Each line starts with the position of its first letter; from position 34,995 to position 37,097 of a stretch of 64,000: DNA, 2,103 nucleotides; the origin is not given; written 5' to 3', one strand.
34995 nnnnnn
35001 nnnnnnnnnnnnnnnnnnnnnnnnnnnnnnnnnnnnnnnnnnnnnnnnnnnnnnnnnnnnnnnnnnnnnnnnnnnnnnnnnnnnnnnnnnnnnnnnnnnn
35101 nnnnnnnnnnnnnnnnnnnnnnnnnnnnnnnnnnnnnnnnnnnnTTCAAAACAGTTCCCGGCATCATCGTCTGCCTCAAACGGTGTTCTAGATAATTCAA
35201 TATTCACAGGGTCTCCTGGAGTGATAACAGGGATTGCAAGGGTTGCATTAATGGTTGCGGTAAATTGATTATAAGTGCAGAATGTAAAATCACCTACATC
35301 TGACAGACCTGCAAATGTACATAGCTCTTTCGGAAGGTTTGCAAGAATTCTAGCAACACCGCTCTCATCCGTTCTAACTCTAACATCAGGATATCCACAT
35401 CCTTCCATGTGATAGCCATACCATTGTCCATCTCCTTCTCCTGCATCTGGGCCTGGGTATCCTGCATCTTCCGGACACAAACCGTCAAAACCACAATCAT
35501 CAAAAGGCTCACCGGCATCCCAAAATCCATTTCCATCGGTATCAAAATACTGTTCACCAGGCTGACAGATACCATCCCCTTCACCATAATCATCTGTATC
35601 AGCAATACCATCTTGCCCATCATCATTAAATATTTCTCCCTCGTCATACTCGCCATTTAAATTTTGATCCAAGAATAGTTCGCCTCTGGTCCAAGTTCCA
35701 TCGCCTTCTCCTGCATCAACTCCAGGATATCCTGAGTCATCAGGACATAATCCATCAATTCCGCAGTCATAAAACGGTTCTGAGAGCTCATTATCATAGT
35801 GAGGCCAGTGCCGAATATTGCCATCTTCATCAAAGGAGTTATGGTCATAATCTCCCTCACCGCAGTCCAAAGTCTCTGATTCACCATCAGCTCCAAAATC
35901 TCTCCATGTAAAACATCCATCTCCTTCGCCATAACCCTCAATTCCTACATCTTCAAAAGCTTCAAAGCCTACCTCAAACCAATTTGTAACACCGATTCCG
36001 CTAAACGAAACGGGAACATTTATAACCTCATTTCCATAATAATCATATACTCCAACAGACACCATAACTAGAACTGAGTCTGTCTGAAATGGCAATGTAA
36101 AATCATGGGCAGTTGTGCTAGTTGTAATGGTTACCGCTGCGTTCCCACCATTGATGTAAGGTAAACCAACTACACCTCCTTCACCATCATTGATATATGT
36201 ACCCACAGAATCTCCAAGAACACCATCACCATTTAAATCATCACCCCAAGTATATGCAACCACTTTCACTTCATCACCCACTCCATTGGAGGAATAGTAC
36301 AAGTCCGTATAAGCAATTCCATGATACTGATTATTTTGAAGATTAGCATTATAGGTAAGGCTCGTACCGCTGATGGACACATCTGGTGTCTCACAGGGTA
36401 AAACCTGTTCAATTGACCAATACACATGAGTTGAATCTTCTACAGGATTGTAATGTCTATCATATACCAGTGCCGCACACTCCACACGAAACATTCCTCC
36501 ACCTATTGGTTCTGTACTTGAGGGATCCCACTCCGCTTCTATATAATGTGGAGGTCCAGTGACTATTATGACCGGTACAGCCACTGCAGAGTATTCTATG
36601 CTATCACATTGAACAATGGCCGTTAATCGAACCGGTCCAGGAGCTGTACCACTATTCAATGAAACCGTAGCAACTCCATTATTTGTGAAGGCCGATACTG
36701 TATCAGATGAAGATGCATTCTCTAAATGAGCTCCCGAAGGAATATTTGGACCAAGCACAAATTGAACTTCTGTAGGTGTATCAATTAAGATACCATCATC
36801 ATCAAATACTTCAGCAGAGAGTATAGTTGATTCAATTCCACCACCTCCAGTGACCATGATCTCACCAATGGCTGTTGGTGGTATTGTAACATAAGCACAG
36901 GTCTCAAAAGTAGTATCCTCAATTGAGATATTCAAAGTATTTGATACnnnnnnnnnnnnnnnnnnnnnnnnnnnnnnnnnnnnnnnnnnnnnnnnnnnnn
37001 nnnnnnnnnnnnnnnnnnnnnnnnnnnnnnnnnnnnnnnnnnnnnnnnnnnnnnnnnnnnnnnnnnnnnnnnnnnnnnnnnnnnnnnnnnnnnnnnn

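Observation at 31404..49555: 14-gene type IV pilus/T2SS-hybrid operon with a 1781-aa Ig-repeat gene inserted between secretin and assembly ATPase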

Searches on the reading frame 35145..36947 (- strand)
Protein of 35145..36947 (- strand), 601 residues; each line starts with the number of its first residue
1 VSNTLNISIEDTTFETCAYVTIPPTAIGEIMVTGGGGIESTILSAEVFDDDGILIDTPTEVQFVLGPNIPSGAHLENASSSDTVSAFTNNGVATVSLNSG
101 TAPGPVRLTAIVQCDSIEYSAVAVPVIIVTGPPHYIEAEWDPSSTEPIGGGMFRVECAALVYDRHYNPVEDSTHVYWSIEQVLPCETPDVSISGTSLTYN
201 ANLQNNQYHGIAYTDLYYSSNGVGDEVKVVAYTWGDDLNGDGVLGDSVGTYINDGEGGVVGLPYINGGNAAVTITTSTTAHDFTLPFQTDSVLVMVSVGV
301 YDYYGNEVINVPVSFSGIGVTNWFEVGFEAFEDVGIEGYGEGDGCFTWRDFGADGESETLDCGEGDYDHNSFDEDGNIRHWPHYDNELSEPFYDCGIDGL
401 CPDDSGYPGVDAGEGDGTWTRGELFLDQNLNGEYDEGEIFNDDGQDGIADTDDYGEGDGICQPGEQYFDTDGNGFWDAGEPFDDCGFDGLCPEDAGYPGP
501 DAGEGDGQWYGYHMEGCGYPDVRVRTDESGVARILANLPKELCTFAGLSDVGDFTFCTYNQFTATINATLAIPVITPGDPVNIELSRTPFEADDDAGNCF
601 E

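Call 26: find_homologous_proteins(query=window:35145-36947:-)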
Query window:35145-36947:- (601 aa): 167 proteins with E <= 0.001 among 8000 candidates; the best 120 are listed.
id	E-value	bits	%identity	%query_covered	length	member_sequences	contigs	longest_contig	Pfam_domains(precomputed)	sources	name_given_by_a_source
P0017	7.5e-246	836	63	98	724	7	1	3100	PF02369.23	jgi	jgi:hypothetical protein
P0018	1.1e-161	558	72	56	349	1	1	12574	-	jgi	jgi:hypothetical protein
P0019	1.6e-119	418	46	70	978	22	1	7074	PF02369.23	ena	-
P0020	2.9e-118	414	47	67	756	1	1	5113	PF17789.8,PF02369.23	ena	-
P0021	3.9e-118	414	47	67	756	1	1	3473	PF17789.8,PF02369.23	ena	-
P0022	8.5e-118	413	47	67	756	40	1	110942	PF17789.8,PF02369.23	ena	-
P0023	9.2e-118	412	47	67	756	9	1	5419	PF17789.8,PF02369.23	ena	-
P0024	9.5e-118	412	45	70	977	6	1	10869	PF02369.23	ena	-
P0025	2.0e-117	411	47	67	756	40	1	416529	PF17789.8,PF02369.23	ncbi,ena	-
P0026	2.2e-117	411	45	70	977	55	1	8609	PF02369.23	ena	-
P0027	7.6e-117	409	47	67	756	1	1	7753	PF17789.8,PF02369.23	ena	-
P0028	1.1e-116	409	46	70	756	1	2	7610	PF17789.8,PF02369.23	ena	-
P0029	2.2e-116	408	47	67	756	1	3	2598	PF17789.8,PF02369.23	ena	-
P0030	9.3e-116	406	45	70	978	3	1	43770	PF02369.23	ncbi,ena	-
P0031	2.6e-115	404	46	75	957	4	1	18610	PF17789.8,PF02369.23,PF09134.17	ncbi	-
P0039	2.4e-110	388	44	70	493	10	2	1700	PF02369.23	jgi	jgi:hypothetical protein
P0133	2.3e-82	296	39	67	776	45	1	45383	PF02369.23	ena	-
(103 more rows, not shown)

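Call 28: find_encoding_contigs(protein=P0025, flank=10000, max_places=1)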
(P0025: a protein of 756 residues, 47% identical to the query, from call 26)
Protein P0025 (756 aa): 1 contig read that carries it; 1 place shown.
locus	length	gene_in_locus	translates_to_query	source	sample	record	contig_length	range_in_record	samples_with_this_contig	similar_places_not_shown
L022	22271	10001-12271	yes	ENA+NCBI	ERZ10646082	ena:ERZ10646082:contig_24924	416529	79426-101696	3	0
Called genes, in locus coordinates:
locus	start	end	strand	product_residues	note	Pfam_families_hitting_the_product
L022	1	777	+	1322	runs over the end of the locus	PF13860:FlgD_ig (weak), PF18962:Por_Secre_tail (weak)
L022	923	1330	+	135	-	PF07963:N_methyl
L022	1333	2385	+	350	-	PF00437:T2SSE, PF13191:AAA_16 (weak), PF13401:AAA_22 (faint)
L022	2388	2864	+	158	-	-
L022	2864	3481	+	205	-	-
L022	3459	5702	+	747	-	PF16241:DUF4900 (weak)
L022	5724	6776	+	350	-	PF11104:PilM_2, PF14450:FtsA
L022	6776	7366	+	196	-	PF05137:PilN (weak)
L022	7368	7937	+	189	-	PF04350:PilO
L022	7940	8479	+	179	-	-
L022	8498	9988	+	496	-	PF07660:STN (weak), PF03958:Secretin_N, PF00263:Secretin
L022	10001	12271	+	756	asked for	PF02369:Big_1 (faint), PF17789:MG4 (faint)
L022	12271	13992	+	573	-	PF05157:MshEN, PF00437:T2SSE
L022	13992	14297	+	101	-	PF28597:T2SSF_N (weak)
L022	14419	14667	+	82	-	PF00482:T2SSF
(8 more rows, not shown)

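Call 29: find_encoding_contigs(protein=P0133, flank=10000, max_places=1)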
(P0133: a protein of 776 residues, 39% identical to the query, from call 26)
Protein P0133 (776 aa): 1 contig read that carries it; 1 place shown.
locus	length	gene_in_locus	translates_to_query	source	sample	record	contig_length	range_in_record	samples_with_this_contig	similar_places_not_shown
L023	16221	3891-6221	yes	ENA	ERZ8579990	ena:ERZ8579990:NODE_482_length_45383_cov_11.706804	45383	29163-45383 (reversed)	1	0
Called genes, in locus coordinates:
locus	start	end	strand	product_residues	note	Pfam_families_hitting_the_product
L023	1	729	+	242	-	?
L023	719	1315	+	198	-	PF17254:DUF5321 (weak), PF24319:DUF7491 (weak), PF05137:PilN (weak)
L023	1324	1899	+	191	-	PF04350:PilO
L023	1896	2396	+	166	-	-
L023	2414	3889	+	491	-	PF07660:STN, PF03958:Secretin_N, PF00263:Secretin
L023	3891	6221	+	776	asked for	PF02369:Big_1 (faint)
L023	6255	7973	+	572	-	PF05157:MshEN, PF00437:T2SSE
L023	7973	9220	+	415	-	PF28597:T2SSF_N, PF00482:T2SSF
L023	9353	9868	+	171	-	PF01478:Peptidase_A24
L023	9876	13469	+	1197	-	PF08126:Propeptide_C25, PF01364:Peptidase_C25, PF00404:Dockerin_1 (weak)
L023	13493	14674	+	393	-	PF08245:Mur_ligase_M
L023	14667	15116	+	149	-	PF14102:Caps_synth_CapC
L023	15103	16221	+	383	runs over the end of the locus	-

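Call 44: search_protein_representatives(protein=window:35145-36947:-)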
Query: 601 residues. Proteins with E-value up to 0.001 (for the whole library): 411; up to 1e-10: 165; up to 1e-30: 26. The best 150 are listed.
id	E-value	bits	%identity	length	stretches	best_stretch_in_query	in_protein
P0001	0.0e+00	1375.0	98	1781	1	1-601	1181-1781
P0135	3.6e-124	431.9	79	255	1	161-401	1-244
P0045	2.8e-110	386.0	49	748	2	13-400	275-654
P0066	1.0e-107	377.6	47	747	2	1-400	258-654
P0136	2.6e-107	376.2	48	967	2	2-400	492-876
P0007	1.0e-100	354.4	47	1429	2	4-403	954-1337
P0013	1.7e-91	323.9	45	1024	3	1-367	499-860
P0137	5.2e-88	312.4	46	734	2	4-355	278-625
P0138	1.3e-86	307.8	47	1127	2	1-326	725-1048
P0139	6.6e-75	269.2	48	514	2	129-403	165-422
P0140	4.0e-67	243.5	44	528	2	1-327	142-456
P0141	1.0e-63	232.2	49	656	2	4-289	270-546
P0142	5.4e-63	229.8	46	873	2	1-321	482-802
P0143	7.2e-56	206.2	45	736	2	2-317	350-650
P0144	2.5e-55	204.5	47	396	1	3-243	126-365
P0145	9.7e-55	202.5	42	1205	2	18-326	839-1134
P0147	2.7e-51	191.1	38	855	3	17-325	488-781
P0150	1.3e-46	175.7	40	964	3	16-326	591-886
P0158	7.6e-27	110.4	35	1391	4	16-188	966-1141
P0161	3.3e-23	98.3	37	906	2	32-235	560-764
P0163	6.5e-23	97.4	37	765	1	29-237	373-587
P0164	8.4e-23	97.0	35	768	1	29-245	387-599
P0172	1.2e-19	86.6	36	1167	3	30-224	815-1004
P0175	2.5e-19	85.5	34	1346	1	1-236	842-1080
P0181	2.6e-18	82.1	36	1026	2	26-233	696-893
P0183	3.7e-18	81.7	35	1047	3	30-234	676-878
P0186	1.1e-17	80.1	36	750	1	31-249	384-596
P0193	6.4e-17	77.6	38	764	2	30-221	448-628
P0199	1.8e-16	76.1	34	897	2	30-231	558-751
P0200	3.5e-16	75.1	38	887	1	25-222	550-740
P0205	2.2e-15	72.5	32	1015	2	20-230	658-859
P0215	8.3e-15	70.6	34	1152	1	26-302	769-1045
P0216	1.3e-14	70.0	31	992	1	25-228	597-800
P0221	2.3e-14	69.1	38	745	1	30-230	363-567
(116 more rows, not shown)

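Call 56: find_related_loci(query=A3, collection=metagenome_contigs, flank=10000)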
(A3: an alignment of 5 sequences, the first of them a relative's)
Query A3 (768 aa) in metagenome_contigs; peptide patterns used: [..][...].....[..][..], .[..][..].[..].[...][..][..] (x = any residue, [..] = any of these).
203 stretches matched a pattern; 71 encode a relative of the query (tblastn E <= 1e-3); 71 distinct loci.
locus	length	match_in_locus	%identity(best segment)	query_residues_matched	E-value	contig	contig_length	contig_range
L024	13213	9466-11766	94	1-767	0e+0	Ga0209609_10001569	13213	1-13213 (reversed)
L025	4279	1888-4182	73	1-768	0e+0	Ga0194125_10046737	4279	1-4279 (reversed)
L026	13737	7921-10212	69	1-768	0e+0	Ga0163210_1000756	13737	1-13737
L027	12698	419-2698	73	1-767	0e+0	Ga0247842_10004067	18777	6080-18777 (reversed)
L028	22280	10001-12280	73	1-767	0e+0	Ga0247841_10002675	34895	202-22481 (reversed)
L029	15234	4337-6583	58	1-767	0e+0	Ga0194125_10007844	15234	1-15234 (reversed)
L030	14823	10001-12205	55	1-766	0e+0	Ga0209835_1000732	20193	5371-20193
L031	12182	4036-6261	55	1-766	0e+0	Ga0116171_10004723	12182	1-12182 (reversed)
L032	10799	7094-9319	55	1-766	0e+0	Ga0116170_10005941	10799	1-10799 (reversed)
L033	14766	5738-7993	53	1-768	0e+0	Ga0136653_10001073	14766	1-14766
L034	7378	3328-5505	53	23-768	0e+0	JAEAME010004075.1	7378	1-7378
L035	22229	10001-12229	52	1-767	0e+0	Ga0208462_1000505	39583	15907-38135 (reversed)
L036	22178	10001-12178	54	23-768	0e+0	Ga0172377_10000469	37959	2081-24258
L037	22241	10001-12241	52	1-768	0e+0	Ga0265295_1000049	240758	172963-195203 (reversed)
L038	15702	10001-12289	49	1-766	0e+0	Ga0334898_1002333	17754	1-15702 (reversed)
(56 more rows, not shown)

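Call 58: list_cluster_members(proteins=[P0164, P0163, P0186, P0161, P0145, P0147, P0150, P0158, P0172, P0183])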
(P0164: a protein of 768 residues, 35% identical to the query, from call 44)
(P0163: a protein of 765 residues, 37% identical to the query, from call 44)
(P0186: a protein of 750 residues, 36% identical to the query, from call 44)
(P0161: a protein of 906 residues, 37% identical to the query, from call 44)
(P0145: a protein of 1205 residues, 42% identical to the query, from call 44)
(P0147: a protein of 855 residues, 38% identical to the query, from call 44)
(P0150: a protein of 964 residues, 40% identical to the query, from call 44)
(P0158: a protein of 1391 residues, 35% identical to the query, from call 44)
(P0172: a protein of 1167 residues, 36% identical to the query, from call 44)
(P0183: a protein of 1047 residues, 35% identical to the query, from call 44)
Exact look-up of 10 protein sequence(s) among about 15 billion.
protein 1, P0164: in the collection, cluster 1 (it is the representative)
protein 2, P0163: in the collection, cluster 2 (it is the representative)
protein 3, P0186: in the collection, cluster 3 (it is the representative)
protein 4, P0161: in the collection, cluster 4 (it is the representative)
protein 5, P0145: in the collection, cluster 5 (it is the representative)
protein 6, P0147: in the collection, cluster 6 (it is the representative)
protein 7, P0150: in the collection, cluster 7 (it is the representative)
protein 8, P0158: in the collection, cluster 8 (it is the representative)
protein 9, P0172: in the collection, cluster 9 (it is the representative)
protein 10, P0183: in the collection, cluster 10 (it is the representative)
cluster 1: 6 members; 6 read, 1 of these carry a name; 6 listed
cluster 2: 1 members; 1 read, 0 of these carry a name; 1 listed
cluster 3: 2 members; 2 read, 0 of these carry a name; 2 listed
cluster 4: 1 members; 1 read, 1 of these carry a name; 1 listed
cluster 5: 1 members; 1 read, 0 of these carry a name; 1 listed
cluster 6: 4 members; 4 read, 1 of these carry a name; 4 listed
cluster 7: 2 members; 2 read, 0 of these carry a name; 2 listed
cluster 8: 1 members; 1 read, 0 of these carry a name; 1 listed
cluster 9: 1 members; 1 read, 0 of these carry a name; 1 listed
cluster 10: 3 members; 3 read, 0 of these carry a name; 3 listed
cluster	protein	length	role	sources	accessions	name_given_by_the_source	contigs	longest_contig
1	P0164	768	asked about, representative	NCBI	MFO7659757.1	MAG: hypothetical protein R6V77_02490 [Candidatus Cloacimonadaceae bacterium]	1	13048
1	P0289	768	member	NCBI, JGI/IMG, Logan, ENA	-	-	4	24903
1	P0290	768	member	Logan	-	-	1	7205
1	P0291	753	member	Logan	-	-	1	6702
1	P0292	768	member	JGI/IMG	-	-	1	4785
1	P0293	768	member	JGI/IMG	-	-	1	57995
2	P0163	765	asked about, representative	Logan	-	-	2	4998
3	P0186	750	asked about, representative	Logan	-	-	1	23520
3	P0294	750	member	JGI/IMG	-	-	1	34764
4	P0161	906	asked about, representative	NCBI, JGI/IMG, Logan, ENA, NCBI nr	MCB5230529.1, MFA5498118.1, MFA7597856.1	MAG: hypothetical protein WCX83_00535 [Candidatus Cloacimonas sp.] | hypothetical protein [Candidatus Cloacimonadota bacterium]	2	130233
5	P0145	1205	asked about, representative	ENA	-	-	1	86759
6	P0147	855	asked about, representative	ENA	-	-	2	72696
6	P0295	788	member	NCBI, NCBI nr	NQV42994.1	MAG: hypothetical protein HQ506_11630, partial [Candidatus Marinimicrobia bacterium] | hypothetical protein [Candidatus Neomarinimicrobiota bacterium]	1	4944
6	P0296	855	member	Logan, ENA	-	-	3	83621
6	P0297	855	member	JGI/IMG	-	-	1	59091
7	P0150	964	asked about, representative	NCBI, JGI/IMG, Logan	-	-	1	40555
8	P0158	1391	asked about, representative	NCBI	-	-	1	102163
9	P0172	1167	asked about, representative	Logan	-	-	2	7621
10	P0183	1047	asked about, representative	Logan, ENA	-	-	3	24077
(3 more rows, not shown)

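Call 60: list_cluster_members(proteins=[P0175, P0181, P0193, P0199, P0200, P0205, P0215, P0216, P0221, P0016])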
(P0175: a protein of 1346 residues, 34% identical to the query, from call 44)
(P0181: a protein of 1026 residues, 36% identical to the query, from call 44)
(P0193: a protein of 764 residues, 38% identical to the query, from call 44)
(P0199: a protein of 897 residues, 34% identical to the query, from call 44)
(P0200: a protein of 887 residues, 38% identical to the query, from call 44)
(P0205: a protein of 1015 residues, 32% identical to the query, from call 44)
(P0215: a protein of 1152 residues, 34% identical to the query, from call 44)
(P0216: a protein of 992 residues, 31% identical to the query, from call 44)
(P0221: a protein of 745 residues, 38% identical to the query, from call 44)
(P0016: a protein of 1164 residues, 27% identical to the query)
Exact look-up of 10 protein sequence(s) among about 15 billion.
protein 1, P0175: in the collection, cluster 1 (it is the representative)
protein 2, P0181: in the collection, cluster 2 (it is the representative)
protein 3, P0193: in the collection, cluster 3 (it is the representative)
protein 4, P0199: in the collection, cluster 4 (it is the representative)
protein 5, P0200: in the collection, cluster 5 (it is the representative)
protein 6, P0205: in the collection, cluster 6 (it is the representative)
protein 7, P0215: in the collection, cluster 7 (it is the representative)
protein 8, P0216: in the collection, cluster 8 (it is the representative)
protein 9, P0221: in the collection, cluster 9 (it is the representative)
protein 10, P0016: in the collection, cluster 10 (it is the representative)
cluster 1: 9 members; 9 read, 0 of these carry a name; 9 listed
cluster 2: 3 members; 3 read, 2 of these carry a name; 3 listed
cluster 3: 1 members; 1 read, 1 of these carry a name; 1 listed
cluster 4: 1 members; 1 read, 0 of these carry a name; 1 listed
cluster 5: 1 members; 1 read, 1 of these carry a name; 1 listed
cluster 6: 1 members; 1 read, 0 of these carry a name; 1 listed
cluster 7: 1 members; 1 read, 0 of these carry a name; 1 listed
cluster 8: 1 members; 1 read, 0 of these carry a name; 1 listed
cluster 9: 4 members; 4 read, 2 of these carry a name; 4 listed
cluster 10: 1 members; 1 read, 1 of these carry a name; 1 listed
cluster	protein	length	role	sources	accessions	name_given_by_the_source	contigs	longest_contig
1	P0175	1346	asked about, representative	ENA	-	-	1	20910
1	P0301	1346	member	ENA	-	-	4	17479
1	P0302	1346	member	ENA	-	-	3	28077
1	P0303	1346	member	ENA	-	-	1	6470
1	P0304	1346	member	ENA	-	-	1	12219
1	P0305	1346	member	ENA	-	-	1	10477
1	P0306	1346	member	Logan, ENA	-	-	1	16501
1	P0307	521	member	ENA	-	-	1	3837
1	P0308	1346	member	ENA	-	-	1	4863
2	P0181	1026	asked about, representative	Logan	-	-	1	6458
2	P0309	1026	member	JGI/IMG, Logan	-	protocatechuate 3,4-dioxygenase beta subunit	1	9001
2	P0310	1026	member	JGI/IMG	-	protocatechuate 3,4-dioxygenase beta subunit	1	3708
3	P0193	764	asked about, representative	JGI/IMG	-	hypothetical protein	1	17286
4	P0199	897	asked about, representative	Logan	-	-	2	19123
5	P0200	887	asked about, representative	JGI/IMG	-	hypothetical protein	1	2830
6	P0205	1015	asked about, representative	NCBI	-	-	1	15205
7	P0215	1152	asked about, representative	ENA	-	-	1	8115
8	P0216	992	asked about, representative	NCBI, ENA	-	-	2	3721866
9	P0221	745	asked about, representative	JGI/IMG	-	hypothetical protein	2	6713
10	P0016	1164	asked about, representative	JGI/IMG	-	hypothetical protein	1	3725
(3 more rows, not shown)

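Call 61: find_encoding_contigs(protein=P0216, flank=10000, max_places=1)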
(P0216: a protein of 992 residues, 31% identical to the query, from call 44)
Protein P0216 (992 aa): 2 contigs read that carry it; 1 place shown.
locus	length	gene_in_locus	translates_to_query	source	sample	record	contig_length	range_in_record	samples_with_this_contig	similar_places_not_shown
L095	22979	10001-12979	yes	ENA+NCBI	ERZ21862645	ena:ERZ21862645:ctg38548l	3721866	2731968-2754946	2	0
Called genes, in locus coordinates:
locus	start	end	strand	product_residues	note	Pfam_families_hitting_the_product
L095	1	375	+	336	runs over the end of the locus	-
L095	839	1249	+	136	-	PF07963:N_methyl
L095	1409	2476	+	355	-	PF00437:T2SSE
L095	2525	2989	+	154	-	-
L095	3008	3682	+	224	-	-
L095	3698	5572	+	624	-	-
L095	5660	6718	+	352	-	PF11104:PilM_2, PF14450:FtsA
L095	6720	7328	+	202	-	-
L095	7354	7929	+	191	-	PF04350:PilO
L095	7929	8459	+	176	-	-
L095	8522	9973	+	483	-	PF07660:STN (faint), PF03958:Secretin_N (weak), PF00263:Secretin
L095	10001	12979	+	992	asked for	PF02369:Big_1 (faint), PF17789:MG4 (faint)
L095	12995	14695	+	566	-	PF05157:MshEN, PF00437:T2SSE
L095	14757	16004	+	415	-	PF28597:T2SSF_N, PF00482:T2SSF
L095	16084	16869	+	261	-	PF06750:A24_N_bact, PF01478:Peptidase_A24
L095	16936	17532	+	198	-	-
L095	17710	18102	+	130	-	PF03625:DUF302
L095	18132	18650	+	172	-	PF00383:dCMP_cyt_deam_1, PF14437:MafB19-deam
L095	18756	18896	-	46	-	-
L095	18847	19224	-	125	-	-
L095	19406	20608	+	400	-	PF03781:FGE-sulfatase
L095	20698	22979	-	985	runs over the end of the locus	PF00072:Response_reg, PF00989:PAS (faint), PF13188:PAS_8 (faint), PF13426:PAS_9 (faint), PF08448:PAS_4, PF08447:PAS_3 (weak), PF02518:HATPase_c, PF00072:Response_reg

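Call 62: find_encoding_contigs(protein=P0199, flank=10000, max_places=1)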
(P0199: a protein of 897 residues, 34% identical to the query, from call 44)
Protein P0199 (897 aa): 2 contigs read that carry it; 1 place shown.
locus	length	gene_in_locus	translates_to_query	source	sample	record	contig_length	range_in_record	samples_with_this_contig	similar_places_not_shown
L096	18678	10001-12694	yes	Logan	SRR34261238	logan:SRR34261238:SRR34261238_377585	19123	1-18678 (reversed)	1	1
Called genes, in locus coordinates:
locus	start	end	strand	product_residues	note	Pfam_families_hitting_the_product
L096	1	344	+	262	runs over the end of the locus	?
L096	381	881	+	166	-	-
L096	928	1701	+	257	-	-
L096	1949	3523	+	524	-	PF16241:DUF4900 (weak)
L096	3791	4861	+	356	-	PF11104:PilM_2, PF14450:FtsA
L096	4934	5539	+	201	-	PF05137:PilN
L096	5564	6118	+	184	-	PF10741:T2SSM_b, PF04350:PilO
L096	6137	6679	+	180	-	-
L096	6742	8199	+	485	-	PF07660:STN, PF03958:Secretin_N (weak), PF00263:Secretin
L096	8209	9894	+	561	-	PF02563:Poly_export, PF10531:SLBB (weak), PF22461:SLBB_2 (faint), PF10531:SLBB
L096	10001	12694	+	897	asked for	PF09134:Invasin_D3 (faint), PF18565:Glyco_hydro2_C5 (faint), PF02369:Big_1 (weak)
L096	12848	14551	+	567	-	PF05157:MshEN, PF00437:T2SSE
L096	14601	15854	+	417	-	PF28597:T2SSF_N (weak), PF00482:T2SSF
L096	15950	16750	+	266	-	PF06750:A24_N_bact, PF01478:Peptidase_A24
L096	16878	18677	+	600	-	?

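Call 63: find_encoding_contigs(protein=P0205, flank=10000, max_places=1)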
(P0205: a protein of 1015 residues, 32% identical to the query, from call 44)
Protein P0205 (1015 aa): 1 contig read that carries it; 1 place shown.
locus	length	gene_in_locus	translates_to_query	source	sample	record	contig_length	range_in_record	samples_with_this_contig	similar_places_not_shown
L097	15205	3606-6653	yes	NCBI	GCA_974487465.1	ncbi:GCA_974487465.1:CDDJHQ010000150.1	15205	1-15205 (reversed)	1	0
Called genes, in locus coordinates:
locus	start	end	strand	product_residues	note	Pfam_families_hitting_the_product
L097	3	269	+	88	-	?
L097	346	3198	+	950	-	PF13715:CarbopepD_reg_2 (faint), PF13860:FlgD_ig (faint), PF18962:Por_Secre_tail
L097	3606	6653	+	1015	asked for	PF18565:Glyco_hydro2_C5 (faint), PF02369:Big_1 (weak), PF09134:Invasin_D3 (weak), PF02369:Big_1, PF09134:Invasin_D3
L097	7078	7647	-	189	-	-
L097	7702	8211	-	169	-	PF00383:dCMP_cyt_deam_1, PF14437:MafB19-deam, PF14439:Bd3614-deam (weak)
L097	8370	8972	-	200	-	-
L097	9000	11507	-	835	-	PF00246:Peptidase_M14, PF18962:Por_Secre_tail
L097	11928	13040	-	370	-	PF01168:Ala_racemase_N, PF00842:Ala_racemase_C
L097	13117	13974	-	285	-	PF02811:PHP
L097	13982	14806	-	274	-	PF00793:DAHP_synth_1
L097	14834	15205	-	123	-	?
